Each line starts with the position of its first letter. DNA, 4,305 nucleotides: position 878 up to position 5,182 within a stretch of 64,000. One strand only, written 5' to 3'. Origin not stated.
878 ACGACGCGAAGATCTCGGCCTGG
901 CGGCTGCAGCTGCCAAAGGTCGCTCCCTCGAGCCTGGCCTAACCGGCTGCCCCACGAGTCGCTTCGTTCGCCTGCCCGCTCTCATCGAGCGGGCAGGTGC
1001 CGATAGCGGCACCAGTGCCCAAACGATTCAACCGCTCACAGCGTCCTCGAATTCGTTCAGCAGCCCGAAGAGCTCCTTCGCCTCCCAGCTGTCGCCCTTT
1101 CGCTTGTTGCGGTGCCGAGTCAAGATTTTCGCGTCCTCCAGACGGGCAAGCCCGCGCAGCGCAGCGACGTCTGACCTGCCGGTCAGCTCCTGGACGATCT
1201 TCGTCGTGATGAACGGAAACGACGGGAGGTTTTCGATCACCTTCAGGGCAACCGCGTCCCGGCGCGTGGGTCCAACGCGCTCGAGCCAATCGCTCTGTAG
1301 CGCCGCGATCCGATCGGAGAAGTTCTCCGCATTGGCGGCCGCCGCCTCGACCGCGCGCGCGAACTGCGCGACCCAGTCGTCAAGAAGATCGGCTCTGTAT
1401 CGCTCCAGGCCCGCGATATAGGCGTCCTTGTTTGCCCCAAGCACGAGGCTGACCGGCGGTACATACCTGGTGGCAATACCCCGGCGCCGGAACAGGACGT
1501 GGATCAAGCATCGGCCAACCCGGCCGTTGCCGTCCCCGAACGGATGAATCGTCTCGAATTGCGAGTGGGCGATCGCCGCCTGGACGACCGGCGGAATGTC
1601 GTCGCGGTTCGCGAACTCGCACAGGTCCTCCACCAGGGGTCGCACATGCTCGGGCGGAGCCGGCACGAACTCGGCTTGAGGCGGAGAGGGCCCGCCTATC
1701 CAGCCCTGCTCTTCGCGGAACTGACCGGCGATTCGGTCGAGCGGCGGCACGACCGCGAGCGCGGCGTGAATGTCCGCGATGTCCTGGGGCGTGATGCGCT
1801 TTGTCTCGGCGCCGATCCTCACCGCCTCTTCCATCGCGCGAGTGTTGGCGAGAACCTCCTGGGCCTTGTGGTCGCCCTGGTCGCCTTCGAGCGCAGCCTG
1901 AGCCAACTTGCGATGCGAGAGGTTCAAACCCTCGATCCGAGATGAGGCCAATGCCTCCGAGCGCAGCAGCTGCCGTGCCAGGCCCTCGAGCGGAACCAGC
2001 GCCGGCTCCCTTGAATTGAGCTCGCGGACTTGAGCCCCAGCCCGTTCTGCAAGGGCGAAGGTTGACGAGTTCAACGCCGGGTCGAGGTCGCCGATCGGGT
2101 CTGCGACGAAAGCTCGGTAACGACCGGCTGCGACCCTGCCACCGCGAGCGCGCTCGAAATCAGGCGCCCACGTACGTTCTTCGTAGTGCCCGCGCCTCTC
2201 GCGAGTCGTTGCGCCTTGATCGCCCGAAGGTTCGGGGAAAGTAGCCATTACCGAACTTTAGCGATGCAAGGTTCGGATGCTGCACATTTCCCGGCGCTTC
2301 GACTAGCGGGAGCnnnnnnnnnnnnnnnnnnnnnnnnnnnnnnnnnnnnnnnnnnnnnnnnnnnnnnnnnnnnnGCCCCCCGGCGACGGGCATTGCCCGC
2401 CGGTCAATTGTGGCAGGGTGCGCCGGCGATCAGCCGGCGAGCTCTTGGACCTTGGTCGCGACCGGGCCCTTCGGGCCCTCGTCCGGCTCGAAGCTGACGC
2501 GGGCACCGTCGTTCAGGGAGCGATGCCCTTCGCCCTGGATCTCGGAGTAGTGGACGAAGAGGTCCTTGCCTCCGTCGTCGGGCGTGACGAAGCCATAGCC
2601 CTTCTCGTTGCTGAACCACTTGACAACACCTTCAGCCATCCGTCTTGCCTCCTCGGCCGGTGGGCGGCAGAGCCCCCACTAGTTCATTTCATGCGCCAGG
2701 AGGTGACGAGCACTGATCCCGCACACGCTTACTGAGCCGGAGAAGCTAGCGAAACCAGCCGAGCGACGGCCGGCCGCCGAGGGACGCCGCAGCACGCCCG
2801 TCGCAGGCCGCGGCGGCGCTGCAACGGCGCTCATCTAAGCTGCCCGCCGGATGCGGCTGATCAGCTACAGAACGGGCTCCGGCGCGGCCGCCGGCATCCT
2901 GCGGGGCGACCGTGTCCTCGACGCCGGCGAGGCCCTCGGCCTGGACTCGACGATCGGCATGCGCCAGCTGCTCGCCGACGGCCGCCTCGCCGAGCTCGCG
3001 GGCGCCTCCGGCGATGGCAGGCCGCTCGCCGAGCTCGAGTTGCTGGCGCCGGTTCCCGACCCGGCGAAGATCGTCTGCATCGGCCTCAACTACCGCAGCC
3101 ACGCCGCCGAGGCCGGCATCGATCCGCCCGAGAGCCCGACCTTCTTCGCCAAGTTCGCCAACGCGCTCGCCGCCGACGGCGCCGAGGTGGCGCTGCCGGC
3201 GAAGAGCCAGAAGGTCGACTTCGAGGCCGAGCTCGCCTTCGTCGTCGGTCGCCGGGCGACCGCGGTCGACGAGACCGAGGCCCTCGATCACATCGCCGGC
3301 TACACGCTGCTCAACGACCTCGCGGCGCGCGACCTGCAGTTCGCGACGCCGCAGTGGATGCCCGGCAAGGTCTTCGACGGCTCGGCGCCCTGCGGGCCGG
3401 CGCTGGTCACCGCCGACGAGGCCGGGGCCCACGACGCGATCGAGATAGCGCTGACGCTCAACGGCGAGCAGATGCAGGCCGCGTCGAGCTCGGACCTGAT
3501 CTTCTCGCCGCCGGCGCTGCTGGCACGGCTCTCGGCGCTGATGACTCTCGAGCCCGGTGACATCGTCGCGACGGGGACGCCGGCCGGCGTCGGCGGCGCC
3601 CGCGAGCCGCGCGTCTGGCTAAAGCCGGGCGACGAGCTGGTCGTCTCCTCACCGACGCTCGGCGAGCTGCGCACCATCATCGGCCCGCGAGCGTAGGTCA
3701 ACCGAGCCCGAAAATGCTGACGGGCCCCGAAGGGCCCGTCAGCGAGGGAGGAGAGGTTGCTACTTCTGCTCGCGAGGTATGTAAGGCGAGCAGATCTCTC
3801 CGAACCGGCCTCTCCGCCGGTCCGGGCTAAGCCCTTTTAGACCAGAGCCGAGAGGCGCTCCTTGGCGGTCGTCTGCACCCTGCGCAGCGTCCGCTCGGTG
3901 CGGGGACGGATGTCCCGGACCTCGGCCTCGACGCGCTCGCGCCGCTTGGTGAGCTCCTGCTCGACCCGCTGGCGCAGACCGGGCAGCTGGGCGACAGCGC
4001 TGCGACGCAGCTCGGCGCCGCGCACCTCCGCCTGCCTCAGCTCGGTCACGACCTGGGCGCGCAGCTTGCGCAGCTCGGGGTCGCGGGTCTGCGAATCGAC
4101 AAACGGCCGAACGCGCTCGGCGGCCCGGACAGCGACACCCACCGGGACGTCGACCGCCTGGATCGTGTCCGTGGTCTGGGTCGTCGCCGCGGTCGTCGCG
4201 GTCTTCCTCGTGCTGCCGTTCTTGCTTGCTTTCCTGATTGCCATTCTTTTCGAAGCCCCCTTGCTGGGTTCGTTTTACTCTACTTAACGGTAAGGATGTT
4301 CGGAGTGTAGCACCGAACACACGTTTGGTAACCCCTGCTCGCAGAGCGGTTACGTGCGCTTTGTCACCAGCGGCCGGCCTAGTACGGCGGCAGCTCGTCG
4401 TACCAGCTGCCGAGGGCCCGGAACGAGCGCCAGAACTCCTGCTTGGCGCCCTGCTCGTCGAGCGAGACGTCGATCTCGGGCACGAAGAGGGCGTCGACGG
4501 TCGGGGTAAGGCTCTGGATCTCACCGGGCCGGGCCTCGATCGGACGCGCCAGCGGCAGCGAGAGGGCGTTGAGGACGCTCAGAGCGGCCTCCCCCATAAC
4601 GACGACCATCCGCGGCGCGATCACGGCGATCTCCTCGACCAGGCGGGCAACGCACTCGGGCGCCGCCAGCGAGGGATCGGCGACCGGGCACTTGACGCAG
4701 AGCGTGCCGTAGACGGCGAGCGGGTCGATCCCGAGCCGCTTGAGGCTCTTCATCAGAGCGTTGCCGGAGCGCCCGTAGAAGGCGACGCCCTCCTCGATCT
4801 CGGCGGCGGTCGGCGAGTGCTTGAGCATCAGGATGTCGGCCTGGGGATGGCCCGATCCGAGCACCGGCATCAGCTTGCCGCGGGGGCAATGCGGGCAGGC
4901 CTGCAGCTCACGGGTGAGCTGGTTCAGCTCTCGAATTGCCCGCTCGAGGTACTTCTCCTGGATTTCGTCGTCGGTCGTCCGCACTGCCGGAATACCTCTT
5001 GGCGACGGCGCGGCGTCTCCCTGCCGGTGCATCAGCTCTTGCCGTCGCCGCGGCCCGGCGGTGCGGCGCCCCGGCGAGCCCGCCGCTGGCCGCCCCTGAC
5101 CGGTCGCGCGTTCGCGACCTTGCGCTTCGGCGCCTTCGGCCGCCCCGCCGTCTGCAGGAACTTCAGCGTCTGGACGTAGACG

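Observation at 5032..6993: PimA-like mannosyltransferase fused to a PHP phosphoesterase inside an ino1/PIP-synthase operon: candidate PIP phosphatase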

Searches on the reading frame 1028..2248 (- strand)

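Call 53: search_protein_families(library=pfam, proteins=[window:1028-2248:-], max_evalue=0.01)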
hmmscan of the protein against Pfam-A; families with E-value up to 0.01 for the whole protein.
window:1028-2248:- (406 aa): 3 families
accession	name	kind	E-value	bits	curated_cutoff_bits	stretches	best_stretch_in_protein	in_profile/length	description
PF02661.23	Fic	-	1.2e-20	74.6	24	1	152-252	2-92/93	Fic/DOC family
PF13784.11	Fic_N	-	5e-11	42.9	26.7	1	66-143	3-81/82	Fic/DOC family N-terminal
PF07756.17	DUF1612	-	6.6e-05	23.6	30.1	1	214-305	22-106/127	Protein of unknown function (DUF1612)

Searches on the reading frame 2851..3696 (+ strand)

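Call 5: search_protein_families(library=pfam, proteins=[window:2851-3696:+], max_evalue=0.01)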
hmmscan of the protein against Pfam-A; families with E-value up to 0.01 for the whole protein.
window:2851-3696:+ (281 aa): 2 families
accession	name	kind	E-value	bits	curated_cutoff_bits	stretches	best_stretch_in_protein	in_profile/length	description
PF01557.24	FAA_hydrolase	-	2.4e-69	233.7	23.9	1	73-275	1-211/214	Fumarylacetoacetate (FAA) hydrolase C-terminal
PF10370.14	Rv2993c-like_N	-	0.0087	17.4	21.3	0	1-22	1-22/50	Rv2993c-like, N-terminal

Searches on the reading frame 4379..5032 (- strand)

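Call 5: search_protein_families(library=pfam, proteins=[window:4379-5032:-], max_evalue=0.01)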
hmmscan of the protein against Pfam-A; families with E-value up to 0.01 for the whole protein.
window:4379-5032:- (217 aa): 1 family
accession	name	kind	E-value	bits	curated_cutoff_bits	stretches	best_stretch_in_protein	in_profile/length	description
PF03167.25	UDG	-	7e-13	49.3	24.3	1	59-159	2-103/141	Uracil DNA glycosylase superfamily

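Call 6: search_protein_families(library=ncbifam, proteins=[window:4379-5032:-], max_evalue=0.01)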
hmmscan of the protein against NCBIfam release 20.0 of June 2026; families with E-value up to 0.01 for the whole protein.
window:4379-5032:- (217 aa): 3 families
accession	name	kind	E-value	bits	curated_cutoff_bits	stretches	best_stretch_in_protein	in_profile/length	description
NF040953.1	Arch_udg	equivalog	1.9e-13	50.3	250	1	37-158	2-130/184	type-4 uracil-DNA glycosylase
TIGR00758.1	UDG_fam4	subfamily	2.1e-13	50.3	125.3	1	53-206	10-166/173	uracil-DNA glycosylase, family 4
TIGR03914.1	UDG_fam_dom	hypoth_equivalog_domain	2.1e-11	43.9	189.95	1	24-114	33-125/231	UdgX family uracil-DNA binding protein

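Call 53: search_protein_families(library=pfam, proteins=[window:4379-5032:-], max_evalue=0.01)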
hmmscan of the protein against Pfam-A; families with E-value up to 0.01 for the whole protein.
window:4379-5032:- (217 aa): 1 family
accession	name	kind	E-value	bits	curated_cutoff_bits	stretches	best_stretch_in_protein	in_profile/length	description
PF03167.25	UDG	-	7e-13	49.3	24.3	1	59-159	2-103/141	Uracil DNA glycosylase superfamily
